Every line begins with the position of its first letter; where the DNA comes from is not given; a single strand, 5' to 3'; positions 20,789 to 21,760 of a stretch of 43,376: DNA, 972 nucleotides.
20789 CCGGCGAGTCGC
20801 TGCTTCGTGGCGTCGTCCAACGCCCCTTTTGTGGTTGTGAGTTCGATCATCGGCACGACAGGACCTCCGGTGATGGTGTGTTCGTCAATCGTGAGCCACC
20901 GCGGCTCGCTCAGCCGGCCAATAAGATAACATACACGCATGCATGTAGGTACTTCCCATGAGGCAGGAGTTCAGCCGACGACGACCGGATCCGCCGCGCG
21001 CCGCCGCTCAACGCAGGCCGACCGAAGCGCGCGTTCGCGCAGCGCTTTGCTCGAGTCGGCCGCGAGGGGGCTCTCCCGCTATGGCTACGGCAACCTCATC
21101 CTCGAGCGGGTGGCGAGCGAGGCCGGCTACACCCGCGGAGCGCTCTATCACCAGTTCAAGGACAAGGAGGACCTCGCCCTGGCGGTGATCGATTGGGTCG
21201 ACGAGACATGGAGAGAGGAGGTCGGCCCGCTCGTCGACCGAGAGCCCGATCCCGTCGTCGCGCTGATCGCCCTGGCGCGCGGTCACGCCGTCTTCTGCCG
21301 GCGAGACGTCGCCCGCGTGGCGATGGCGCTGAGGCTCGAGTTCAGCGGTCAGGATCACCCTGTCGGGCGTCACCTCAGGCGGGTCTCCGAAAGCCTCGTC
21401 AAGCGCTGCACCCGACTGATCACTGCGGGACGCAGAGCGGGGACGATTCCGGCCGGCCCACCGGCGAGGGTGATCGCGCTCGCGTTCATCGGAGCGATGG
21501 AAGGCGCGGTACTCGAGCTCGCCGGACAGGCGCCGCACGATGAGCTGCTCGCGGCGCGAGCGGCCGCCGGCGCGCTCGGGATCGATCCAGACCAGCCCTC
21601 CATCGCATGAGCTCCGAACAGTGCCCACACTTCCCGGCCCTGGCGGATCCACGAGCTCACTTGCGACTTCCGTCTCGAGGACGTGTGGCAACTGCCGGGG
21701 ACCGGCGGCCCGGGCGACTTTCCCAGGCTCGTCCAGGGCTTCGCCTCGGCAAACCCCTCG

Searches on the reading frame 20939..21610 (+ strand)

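Call 52: search_protein_families(library=pfam, proteins=[window:20939-21610:+], max_evalue=0.01)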
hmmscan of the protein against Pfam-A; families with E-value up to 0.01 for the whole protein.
window:20939-21610:+ (223 aa): 3 families
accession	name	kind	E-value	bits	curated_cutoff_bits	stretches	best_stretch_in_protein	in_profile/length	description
PF00440.29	TetR_N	-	3.1e-12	46.5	24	1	37-83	1-47/47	Bacterial regulatory proteins, tetR family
PF16925.10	TetR_C_13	-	3.9e-05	24.5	27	1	130-194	29-93/109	Tetracyclin repressor-like, C-terminal domain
PF21313.2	EthR_C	-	0.00037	21.2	27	1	139-191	29-81/111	Transcriptional regulator EthR, C-terminal domain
